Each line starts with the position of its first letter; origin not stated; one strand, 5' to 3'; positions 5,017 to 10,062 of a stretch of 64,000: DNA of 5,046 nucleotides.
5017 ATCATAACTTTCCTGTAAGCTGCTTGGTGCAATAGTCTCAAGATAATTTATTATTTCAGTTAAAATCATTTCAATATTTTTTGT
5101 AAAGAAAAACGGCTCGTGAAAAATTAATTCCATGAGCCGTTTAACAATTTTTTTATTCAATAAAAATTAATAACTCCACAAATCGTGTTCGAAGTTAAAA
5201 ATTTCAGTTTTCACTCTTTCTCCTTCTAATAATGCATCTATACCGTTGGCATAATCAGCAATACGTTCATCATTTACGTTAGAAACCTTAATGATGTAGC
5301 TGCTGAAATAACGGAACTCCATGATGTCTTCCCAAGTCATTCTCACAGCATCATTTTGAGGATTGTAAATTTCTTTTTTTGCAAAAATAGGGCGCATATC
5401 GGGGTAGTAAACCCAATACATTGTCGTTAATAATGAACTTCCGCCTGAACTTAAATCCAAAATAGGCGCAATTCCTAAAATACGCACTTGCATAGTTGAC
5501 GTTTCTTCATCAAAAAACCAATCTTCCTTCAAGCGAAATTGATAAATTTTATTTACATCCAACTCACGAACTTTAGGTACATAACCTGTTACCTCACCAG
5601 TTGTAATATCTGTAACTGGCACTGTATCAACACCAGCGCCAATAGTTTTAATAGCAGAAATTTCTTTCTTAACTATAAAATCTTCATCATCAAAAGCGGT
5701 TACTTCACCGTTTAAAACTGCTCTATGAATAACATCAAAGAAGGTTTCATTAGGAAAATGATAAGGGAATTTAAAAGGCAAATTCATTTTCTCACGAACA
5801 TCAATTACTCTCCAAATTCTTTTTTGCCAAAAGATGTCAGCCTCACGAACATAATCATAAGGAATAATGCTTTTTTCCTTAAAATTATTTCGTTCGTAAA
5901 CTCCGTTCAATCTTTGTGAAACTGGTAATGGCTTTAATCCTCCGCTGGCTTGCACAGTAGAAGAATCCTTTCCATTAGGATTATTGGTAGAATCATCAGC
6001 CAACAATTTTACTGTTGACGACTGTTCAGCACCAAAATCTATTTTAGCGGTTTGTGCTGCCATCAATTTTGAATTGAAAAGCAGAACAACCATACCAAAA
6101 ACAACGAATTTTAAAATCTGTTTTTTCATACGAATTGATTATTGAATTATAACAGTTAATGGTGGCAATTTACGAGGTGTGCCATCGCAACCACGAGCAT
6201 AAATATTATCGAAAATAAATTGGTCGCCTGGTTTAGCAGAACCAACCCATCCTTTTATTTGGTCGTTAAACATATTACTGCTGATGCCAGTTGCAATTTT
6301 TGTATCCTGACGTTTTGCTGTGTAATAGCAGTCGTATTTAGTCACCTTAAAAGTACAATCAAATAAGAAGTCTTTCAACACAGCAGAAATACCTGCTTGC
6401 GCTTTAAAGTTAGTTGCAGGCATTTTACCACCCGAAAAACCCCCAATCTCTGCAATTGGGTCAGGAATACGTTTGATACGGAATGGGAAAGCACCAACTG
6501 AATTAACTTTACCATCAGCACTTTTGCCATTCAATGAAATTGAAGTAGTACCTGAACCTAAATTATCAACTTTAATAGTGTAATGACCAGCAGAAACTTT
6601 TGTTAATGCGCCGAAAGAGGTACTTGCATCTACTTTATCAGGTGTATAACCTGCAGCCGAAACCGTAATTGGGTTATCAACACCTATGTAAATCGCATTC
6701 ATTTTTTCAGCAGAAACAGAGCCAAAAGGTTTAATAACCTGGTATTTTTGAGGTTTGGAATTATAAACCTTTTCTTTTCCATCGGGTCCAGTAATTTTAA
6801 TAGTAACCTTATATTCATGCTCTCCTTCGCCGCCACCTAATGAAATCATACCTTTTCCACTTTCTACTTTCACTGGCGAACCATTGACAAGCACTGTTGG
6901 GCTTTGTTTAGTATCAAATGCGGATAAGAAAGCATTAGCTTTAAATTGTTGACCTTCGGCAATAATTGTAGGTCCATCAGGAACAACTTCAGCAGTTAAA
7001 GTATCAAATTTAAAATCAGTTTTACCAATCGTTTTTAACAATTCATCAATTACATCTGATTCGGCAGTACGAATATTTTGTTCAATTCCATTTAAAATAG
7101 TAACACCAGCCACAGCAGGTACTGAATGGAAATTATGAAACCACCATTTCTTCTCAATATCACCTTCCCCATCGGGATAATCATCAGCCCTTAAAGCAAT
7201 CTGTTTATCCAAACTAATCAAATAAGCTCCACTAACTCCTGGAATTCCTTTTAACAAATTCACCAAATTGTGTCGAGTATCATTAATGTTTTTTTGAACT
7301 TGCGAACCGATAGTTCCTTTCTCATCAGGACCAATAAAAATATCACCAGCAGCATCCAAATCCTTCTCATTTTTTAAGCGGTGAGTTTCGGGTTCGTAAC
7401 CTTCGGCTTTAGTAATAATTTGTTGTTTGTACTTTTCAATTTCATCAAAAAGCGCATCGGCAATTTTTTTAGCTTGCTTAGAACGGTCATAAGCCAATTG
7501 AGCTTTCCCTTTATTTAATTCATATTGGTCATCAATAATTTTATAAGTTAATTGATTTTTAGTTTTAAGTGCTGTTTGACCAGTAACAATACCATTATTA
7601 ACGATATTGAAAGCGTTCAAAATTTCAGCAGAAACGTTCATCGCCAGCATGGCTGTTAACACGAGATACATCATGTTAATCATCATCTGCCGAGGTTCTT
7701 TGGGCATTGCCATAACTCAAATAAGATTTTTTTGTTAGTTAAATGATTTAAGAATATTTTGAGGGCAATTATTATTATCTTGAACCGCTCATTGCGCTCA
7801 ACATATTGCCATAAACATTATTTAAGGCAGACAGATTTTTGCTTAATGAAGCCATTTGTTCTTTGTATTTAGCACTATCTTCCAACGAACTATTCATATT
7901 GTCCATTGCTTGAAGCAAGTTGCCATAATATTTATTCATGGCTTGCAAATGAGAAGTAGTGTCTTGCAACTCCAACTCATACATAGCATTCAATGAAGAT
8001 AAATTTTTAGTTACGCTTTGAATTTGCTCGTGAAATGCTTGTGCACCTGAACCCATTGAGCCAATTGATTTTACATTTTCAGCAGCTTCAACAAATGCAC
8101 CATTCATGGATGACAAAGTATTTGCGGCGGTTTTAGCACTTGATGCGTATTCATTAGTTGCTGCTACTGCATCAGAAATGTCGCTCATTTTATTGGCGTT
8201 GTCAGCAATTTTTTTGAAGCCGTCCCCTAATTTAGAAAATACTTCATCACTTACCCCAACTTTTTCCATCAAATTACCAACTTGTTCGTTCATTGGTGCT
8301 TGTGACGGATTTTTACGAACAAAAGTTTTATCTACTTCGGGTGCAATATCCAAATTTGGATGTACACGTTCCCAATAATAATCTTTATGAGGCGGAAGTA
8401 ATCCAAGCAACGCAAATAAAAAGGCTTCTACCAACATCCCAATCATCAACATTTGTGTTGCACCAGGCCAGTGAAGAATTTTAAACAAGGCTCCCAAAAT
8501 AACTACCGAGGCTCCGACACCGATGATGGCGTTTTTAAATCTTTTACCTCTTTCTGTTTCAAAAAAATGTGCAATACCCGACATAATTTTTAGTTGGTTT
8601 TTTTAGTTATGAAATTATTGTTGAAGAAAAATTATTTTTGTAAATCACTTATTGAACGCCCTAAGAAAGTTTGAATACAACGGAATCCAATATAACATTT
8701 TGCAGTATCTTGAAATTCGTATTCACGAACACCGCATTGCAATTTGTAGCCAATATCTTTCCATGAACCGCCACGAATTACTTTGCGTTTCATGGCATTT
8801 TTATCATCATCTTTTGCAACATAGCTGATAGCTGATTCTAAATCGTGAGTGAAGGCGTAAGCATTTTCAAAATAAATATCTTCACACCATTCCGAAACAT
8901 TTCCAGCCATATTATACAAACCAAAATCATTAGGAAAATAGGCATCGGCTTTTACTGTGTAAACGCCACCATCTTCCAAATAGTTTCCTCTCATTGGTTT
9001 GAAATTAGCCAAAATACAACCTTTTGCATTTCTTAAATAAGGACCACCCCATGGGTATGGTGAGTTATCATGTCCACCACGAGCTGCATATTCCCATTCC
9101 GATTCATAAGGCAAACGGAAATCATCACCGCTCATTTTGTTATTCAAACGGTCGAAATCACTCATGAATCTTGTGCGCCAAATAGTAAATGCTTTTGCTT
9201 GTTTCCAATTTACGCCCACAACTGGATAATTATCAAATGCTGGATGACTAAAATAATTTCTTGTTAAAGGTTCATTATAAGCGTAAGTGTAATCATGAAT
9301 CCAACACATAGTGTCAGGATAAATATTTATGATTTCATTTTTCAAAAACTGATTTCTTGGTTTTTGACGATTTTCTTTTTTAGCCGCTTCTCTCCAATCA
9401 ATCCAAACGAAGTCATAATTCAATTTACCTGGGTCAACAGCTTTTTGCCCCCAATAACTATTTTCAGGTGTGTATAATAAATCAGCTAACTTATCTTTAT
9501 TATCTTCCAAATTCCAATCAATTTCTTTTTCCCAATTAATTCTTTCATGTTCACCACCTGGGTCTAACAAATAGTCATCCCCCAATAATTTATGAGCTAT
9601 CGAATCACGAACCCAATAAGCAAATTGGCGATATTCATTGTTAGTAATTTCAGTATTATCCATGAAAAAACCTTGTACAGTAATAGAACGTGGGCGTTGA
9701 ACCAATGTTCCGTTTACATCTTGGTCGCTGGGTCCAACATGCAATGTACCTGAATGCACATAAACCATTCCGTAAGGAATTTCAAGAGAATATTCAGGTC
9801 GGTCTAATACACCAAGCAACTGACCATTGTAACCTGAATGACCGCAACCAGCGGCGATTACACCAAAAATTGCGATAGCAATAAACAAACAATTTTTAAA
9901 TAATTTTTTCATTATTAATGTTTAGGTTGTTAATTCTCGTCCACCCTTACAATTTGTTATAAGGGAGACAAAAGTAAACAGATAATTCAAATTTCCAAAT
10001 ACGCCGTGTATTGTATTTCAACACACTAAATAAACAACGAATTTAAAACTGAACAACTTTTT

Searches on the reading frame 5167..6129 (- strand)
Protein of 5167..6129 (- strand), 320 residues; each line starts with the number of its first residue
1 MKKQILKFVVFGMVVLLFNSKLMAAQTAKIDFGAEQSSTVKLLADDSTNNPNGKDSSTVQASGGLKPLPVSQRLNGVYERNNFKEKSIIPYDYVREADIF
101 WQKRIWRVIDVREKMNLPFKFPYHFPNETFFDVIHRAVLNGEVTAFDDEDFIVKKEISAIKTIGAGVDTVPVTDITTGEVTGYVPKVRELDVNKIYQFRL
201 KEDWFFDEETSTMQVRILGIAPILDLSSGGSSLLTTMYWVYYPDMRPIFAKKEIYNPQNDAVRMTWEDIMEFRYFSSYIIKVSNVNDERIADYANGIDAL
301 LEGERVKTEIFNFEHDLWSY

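Call 65: search_protein_families(library=ncbifam, max_evalue=0.00001, proteins=[window:5167-6129:-])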
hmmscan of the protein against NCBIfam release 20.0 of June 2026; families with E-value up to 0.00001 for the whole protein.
window:5167-6129:- (320 aa): 1 family
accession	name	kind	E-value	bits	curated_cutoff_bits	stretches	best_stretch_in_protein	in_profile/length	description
TIGR03523.1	GldN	equivalog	2.7e-52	177.8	85.9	1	79-320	36-280/280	type IX secretion system ring subunit PorN/GldN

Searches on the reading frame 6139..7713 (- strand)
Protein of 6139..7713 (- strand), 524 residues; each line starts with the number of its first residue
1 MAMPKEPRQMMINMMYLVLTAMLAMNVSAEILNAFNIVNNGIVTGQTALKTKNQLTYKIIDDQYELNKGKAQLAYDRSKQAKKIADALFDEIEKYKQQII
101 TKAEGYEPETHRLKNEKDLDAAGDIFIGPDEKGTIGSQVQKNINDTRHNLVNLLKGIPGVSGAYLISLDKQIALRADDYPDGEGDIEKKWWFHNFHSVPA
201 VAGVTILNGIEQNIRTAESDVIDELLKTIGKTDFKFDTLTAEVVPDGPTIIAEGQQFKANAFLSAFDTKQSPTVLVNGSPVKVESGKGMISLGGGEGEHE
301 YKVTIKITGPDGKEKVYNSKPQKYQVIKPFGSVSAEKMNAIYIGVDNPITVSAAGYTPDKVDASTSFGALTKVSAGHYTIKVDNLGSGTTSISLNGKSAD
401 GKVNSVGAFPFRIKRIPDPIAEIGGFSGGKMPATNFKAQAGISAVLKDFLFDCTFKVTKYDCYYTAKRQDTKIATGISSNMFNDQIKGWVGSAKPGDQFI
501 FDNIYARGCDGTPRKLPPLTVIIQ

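Call 65: search_protein_families(library=ncbifam, max_evalue=0.00001, proteins=[window:6139-7713:-])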
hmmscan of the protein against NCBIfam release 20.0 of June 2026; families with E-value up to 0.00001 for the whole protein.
window:6139-7713:- (524 aa): 1 family
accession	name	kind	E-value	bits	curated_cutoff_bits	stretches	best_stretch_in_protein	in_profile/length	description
TIGR03517.2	GldM_gliding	equivalog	9.6e-97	324.9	180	1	6-522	7-523/524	type IX secretion system motor protein PorM/GldM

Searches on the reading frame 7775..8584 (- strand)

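Call 65: search_protein_families(library=ncbifam, max_evalue=0.00001, proteins=[window:7775-8584:-])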
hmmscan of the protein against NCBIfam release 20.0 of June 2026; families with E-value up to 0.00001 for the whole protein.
window:7775-8584:- (269 aa): 1 family
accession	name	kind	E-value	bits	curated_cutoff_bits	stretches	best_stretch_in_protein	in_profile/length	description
TIGR03513.1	GldL_gliding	equivalog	2.1e-68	230.9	68.3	1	14-265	1-247/247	type IX secretion system motor protein PorL/GldL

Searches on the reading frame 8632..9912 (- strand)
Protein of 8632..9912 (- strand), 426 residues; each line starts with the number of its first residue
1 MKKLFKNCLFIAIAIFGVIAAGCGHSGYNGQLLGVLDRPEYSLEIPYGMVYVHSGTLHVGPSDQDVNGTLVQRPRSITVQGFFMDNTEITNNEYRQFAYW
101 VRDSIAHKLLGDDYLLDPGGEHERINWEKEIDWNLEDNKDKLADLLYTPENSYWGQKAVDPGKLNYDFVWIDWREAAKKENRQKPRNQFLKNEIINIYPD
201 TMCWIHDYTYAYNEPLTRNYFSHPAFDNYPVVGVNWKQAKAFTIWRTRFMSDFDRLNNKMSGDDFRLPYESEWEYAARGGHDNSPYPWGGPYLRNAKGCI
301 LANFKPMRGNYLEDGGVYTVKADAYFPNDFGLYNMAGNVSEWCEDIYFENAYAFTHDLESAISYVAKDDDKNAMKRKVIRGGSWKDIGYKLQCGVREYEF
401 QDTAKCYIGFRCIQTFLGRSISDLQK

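Call 65: search_protein_families(library=ncbifam, max_evalue=0.00001, proteins=[window:8632-9912:-])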
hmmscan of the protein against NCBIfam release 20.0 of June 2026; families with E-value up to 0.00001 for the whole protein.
window:8632-9912:- (426 aa): 7 families
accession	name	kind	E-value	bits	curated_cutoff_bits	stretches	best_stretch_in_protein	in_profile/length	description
TIGR03525.2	GldK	equivalog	6.6e-170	565.8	350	1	16-416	3-407/408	T9SS ring complex lipoprotein PorK/GldK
TIGR03530.1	GldJ_short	equivalog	2.7e-44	151.7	382.9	2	191-415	124-391/396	gliding motility lipoprotein GldJ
TIGR03524.1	GldJ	equivalog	4.1e-44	151.2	458.2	3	263-347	262-365/559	gliding motility lipoprotein GldJ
NF051459.1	pyoverdine_PvdO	equivalog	7.9e-15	54.7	500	1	227-414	116-278/280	dihydropyoverdine dehydrogenase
TIGR02171.1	Fb_sc_TIGR02171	subfamily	3.1e-08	32.1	544.35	1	258-413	152-280/912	TIGR02171 family lipoprotein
NF041186.1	SenA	equivalog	5e-08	32.7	420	1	228-413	270-381/382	selenoneine synthase SenA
TIGR03440.2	egtB_TIGR03440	equivalog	2.5e-07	30.2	360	0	265-412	293-412/413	ergothioneine biosynthesis protein EgtB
